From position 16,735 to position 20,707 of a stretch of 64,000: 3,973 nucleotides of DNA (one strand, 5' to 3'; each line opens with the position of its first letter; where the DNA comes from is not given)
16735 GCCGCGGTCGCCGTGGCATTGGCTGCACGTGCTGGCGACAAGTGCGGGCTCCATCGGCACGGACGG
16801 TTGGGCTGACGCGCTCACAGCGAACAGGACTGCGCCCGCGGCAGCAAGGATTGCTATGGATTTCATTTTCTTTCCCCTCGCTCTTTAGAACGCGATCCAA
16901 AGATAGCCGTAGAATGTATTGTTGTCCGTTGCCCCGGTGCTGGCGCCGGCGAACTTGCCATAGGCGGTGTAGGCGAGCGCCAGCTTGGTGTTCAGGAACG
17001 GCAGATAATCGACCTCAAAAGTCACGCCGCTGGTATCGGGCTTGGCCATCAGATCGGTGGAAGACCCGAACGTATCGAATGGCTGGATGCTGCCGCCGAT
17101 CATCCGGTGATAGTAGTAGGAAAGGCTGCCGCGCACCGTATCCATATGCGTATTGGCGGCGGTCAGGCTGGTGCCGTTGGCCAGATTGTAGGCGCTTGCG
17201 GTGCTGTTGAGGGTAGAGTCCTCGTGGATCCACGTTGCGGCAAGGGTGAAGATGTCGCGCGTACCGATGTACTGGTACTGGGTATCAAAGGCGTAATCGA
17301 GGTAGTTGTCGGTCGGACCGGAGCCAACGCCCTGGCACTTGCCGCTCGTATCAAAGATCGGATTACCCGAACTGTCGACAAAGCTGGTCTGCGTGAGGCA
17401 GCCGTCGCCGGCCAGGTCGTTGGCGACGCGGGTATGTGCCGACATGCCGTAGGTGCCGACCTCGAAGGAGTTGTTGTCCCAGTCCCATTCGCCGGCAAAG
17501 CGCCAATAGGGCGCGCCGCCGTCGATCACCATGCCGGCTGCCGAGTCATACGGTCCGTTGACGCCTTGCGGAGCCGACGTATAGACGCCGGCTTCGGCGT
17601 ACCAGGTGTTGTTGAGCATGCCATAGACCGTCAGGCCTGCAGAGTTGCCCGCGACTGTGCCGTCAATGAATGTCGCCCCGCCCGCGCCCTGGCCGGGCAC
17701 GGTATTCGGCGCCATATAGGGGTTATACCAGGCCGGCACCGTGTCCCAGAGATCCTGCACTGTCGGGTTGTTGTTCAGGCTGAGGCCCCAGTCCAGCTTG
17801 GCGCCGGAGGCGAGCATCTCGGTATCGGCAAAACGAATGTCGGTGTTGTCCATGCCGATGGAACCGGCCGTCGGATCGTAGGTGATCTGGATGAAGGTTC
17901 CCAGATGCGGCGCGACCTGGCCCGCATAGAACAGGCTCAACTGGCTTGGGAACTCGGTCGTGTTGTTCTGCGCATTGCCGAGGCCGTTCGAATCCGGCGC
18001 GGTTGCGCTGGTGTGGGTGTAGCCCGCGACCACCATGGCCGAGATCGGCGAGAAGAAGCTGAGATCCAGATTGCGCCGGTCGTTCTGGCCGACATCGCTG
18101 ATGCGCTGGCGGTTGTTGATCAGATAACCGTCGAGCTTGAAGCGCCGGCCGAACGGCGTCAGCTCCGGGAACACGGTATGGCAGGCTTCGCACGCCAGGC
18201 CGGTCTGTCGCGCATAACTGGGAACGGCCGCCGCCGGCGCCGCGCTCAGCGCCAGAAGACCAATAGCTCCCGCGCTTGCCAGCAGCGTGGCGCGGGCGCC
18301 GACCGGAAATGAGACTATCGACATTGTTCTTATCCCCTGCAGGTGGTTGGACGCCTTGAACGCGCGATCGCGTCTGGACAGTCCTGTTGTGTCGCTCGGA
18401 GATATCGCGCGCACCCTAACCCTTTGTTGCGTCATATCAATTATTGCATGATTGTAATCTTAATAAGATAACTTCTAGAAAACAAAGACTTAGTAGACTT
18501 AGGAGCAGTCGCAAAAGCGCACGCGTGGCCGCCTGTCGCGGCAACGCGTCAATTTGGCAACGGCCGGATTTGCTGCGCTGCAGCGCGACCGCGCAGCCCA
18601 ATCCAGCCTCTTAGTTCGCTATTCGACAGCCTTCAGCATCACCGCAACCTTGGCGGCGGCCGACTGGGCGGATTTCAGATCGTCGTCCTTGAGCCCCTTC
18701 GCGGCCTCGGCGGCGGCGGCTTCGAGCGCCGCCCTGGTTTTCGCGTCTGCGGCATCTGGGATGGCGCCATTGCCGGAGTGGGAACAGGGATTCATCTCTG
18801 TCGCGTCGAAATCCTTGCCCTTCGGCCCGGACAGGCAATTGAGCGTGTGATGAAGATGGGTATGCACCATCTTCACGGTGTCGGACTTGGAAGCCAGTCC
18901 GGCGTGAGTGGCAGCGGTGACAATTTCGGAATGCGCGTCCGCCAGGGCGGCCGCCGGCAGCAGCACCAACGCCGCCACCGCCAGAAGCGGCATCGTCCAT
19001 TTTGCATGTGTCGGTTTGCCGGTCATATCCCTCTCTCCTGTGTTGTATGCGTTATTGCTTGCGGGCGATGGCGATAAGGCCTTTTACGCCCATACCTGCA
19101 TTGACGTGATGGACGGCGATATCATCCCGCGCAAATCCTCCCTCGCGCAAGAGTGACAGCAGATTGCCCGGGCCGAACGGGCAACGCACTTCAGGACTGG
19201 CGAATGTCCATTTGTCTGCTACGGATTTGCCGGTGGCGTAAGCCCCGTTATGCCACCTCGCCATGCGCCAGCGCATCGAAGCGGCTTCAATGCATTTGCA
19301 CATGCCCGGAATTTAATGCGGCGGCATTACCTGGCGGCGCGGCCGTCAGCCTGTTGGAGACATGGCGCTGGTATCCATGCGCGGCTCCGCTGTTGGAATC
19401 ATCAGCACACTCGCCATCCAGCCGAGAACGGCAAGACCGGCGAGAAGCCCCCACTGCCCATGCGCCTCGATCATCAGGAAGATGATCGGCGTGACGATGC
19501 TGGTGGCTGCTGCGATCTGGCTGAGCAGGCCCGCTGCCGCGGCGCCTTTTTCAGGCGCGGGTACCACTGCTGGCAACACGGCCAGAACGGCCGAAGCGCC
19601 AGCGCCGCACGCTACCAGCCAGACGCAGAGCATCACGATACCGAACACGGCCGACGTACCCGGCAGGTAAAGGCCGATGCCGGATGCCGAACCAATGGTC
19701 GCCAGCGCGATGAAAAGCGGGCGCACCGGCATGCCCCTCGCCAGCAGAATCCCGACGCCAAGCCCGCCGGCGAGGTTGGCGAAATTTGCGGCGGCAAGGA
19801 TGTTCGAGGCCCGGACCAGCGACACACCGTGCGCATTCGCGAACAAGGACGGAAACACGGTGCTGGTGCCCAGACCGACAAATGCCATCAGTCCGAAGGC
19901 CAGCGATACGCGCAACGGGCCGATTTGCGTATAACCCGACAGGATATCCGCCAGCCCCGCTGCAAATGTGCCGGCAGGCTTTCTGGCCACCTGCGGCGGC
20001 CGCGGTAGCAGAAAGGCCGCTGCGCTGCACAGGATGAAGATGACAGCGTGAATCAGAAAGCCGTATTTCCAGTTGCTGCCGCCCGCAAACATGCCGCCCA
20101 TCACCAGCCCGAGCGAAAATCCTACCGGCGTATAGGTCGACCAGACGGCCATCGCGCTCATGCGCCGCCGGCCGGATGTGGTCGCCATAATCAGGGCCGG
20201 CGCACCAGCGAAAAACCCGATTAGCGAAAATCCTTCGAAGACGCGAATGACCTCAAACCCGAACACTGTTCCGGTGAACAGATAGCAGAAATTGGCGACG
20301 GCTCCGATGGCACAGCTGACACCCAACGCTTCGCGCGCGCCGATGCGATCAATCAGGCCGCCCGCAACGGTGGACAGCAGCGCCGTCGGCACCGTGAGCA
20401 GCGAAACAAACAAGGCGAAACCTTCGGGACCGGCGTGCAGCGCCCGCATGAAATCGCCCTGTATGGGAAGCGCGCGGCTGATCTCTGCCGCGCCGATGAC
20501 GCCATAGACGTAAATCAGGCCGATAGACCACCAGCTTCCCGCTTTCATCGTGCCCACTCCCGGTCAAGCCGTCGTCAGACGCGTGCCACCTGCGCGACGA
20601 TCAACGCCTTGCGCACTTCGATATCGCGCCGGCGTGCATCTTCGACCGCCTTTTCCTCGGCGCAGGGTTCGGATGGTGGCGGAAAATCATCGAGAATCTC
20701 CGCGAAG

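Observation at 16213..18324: Cyc2-like fused cytochrome-porin immediately followed by a dihaem c4 cytochrome (cyc2-cyc1-like pair)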

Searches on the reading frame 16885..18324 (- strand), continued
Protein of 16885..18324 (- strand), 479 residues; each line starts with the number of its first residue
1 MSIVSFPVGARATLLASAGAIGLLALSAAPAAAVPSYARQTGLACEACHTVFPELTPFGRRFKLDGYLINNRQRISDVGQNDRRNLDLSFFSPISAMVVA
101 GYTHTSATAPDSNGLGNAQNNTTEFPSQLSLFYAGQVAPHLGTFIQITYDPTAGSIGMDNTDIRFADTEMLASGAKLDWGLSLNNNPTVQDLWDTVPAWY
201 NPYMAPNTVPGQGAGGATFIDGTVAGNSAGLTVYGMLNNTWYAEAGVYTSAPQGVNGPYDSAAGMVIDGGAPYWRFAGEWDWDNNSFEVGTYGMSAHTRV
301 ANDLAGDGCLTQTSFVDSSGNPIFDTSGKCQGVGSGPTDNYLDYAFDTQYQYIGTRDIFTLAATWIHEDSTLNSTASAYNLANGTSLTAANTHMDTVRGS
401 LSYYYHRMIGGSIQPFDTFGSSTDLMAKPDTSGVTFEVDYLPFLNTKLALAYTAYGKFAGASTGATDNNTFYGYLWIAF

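Call 45: fold_search(model_id=the predicted structure, library=pdb)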
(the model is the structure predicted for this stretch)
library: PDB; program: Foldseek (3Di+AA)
matches with E <= 10: 834; with E <= 0.001: 249
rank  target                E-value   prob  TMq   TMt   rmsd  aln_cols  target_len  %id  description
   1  2j1n_A                1.4e-08  1.00  0.43  0.57   8.4       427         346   12  osmoporin OmpC (released 2006-09-06)
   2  4d64_A                2.3e-08  1.00  0.44  0.58   7.6       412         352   14  Structure of porin Omp-Pst1 from P. stuartii; the crystallographic symmetry generates a dimer of trimers. (released 2016-03-09)
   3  6ehd                  2.8e-08  1.00  0.38  0.52   8.1       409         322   10  OmpT (in-vitro folded), an outer membrane protein of Vibrio cholerae (released 2018-04-25)
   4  4d65_A                3.0e-08  1.00  0.42  0.55   7.7       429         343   11  Structure of porin Omp-Pst2 from P. stuartii; the asymmetric unit contains a dimer of trimers. (released 2016-03-09)
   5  9j9n_A                3.3e-08  1.00  0.42  0.57   8.2       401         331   12  artificial mononuclear Zn-bound metalloprotein 2 (M2:Zn) (released 2025-07-02)
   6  5o9c_A                3.7e-08  1.00  0.43  0.57   8.1       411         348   13  Crystal structure of Omp36 from Enterobacter aerogenes (released 2018-06-27)
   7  8pyz_E                4.1e-08  1.00  0.42  0.55   8.2       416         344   12  Structure of Ompk36GD from Klebsiella pneumonia, solved at wavelength 4.13 A (released 2023-10-25)
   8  3fyx                  4.8e-08  1.00  0.41  0.54   8.4       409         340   12  The Structure of OmpF porin with a synthetic dibenzo-18-crown-6 as modulator (released 2009-06-30)
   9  6zhp                  5.1e-08  1.00  0.43  0.57   7.6       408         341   12  Crystal structure of OmpF porin soaked in ciprofloxacin metaloantibiotic (released 2021-05-05)
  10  1pho                  5.4e-08  1.00  0.43  0.58   7.5       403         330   10  CRYSTAL STRUCTURES EXPLAIN FUNCTIONAL PROPERTIES OF TWO E. COLI PORINS (released 1993-10-31)
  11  2xe1                  5.6e-08  1.00  0.41  0.54   8.5       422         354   12  Molecular insights into clinically isolated OmpC mutants and their role in multi-drug resistance (released 2010-05-19)
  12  9j9l                  5.9e-08  1.00  0.43  0.57   7.9       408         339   13  artificial mononuclear Zn-bound metalloprotein 1 (M1:Zn) (released 2025-07-02)
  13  2xe5_A                5.9e-08  1.00  0.43  0.57   7.9       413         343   13  Molecular insights into clinically isolated OmpC mutants and their role in multi-drug resistance (OmpC26) (released 2010-05-26)
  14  6ehe                  7.0e-08  1.00  0.40  0.57   7.4       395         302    9  OmpTdeltaL8 (loop L8 deletion mutant of OmpT), an outer membrane protein of Vibrio cholerae (released 2018-04-25)
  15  7fdy_B                7.7e-08  1.00  0.42  0.56   7.8       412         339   11  Structure of OmpF1 (released 2022-11-16)
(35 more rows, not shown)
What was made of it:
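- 16888..18102 (-): Beta-barrel porin domain (about residues 75-479) ending in the aromatic-x-Phe terminus ...LWIAF. Foldseek best matches are 16-stranded porins OmpC/OmpF/PhoE, with OprP also listed, at probability 1.00 (call 45).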

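Call 69: search_protein_families(library=pfam, proteins=[L058:3030-4406:+, L069:6031-6408:+, L096:6027-6989:+, L035:2300-3211:+, L004:7371-7760:-], max_evalue=0.001)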
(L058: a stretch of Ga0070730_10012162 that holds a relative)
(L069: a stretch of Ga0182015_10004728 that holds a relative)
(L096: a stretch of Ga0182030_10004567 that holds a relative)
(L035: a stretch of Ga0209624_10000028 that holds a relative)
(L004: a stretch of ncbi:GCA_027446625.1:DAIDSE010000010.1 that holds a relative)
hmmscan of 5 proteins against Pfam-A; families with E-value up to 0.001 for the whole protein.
L058:3030-4406:+ (458 aa): 2 families
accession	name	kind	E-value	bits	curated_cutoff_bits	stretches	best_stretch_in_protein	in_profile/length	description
PF04055.27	Radical_SAM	-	4.5e-22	79.4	29.5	1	54-229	1-165/166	Radical SAM superfamily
PF06969.22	HemN_C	-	0.00026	21.4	24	0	364-430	1-64/67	HemN C-terminal domain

L069:6031-6408:+ (125 aa): 1 family
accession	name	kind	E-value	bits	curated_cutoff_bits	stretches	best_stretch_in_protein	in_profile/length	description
PF01355.22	HIPIP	-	4.4e-21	75.4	22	1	57-121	1-65/66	High potential iron-sulfur protein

L096:6027-6989:+ (320 aa): 1 family
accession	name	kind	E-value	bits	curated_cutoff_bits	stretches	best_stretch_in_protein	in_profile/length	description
PF00582.32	Usp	-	9.8e-28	97.9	24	2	164-310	5-141/141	Universal stress protein family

L035:2300-3211:+ (303 aa): 2 families
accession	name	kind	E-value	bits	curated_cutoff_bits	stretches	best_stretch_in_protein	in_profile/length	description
PF02518.31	HATPase_c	-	1.4e-24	87.1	26.4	1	192-300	3-110/111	Histidine kinase-, DNA gyrase B-, and HSP90-like ATPase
PF00512.31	HisKA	-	1.3e-14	54.4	26.9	1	80-147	3-65/66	His Kinase A (phospho-acceptor) domain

L004:7371-7760:- (129 aa): 2 families
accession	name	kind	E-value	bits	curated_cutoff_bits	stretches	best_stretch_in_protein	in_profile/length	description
PF00034.26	Cytochrom_C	-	7e-09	37.3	21.3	1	30-129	1-90/90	Cytochrome c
PF13442.11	Cytochrome_CBB3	-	3.2e-05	24.6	27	1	29-125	2-68/68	Cytochrome C oxidase, cbb3-type, subunit III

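Call 71: search_protein_representatives(protein=window:16885-18324:-)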
Query: 479 residues. Proteins with E-value up to 0.001 (for the whole library): 2737; up to 1e-10: 1086; up to 1e-30: 301. The best 150 are listed.
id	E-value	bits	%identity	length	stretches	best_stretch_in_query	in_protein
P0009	3.5e-189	646.1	65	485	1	11-479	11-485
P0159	9.2e-129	446.9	87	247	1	1-228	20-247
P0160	5.0e-94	332.3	49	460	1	20-479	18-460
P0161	4.3e-88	312.8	49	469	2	26-295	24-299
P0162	1.1e-86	308.1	45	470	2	9-301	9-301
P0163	4.2e-85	302.9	45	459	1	17-479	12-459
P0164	2.8e-84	300.2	44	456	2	18-298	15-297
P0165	1.8e-81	290.9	47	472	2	11-302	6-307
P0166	2.7e-81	290.3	52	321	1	15-296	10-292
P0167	1.8e-80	287.6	44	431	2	17-303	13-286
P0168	5.8e-80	285.9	45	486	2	26-297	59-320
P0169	1.0e-77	278.5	45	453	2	15-308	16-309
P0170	3.3e-77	276.8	43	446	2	21-297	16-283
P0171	6.3e-77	275.9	43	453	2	25-297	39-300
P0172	1.2e-76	275.1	44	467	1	14-478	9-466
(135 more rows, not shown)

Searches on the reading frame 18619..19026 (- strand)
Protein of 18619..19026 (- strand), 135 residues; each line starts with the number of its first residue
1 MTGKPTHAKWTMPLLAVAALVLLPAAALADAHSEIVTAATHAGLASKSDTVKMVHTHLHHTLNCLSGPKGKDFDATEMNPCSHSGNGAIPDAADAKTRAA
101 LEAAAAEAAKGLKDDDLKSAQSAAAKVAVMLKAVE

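Call 3: search_protein_families(library=pfam, proteins=[window:18619-19026:-], max_evalue=1)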
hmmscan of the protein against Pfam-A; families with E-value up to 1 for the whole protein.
window:18619-19026:- (135 aa): 0 families

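Call 4: search_protein_families(library=ncbifam, proteins=[window:18619-19026:-], max_evalue=1)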
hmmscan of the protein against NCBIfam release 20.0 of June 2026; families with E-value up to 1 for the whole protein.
window:18619-19026:- (135 aa): 1 family
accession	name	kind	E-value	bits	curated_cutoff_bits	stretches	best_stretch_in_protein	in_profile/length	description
NF052302.1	Rv1419_fam_lectin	exception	0.0062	16.2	200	1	32-84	14-63/153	Rv1419 family lectin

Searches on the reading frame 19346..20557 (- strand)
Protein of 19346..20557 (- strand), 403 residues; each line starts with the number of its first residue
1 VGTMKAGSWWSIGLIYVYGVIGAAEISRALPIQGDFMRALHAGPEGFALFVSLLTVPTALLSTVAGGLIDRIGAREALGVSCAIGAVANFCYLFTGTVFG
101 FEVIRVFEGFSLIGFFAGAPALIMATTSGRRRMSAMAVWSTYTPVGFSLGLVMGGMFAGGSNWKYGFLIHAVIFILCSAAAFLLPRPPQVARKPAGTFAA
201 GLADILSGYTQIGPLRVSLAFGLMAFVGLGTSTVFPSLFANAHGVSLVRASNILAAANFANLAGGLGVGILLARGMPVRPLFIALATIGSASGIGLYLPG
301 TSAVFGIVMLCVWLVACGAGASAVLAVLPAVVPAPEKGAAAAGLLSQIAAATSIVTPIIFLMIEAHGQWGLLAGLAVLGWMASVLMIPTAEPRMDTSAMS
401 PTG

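Call 3: search_protein_families(library=pfam, proteins=[window:19346-20557:-], max_evalue=1)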
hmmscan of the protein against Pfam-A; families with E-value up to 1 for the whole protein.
window:19346-20557:- (403 aa): 1 family
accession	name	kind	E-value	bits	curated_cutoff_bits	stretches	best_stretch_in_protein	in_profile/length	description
PF07690.21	MFS_1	-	9.4e-27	94.3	33.4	1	31-349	17-342/347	Major Facilitator Superfamily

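Call 4: search_protein_families(library=ncbifam, proteins=[window:19346-20557:-], max_evalue=1)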
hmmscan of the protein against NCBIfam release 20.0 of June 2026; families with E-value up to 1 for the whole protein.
window:19346-20557:- (403 aa): 10 families
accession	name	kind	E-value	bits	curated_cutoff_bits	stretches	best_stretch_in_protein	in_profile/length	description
TIGR00880.1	2_A_01_02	superfamily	2.7e-10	40.5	131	1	49-184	2-137/141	multidrug resistance protein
TIGR00900.1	2A0121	subfamily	2.4e-08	33.7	319.6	1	36-313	25-309/364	H+ Antiporter protein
NF052292.1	efflux_CraA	equivalog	3.6e-05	23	725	1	52-177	57-182/409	chloramphenicol efflux MFS transporter CraA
NF041040.1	FslB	exception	8.9e-05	21.6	600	1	52-175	54-176/417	rhizoferrin export MFS transporter FslB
TIGR00893.1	2A0114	subfamily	9.5e-05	21.5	395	1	49-189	33-174/399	D-galactonate transporter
NF008661.1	PRK11663.1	subfamily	0.00098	18.2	564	1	49-179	69-199/439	MFS transporter family glucose-6-phosphate receptor UhpC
TIGR00895.1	2A0115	subfamily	0.0011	18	418.55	1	64-186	71-194/398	aromatic acid/H+ symport family MFS transporter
NF000089.1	qac_MFS_AB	exception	0.0011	17.8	900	1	130-186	140-197/514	QacA/B family quaternary ammonium compound efflux MFS transporter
TIGR00898.1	2A0119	subfamily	0.002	17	550.75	1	49-185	130-263/506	cation transport protein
NF008270.1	PRK11043.1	equivalog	0.2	10.7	430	1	30-365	25-357/382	purine nucleoside transporter PunC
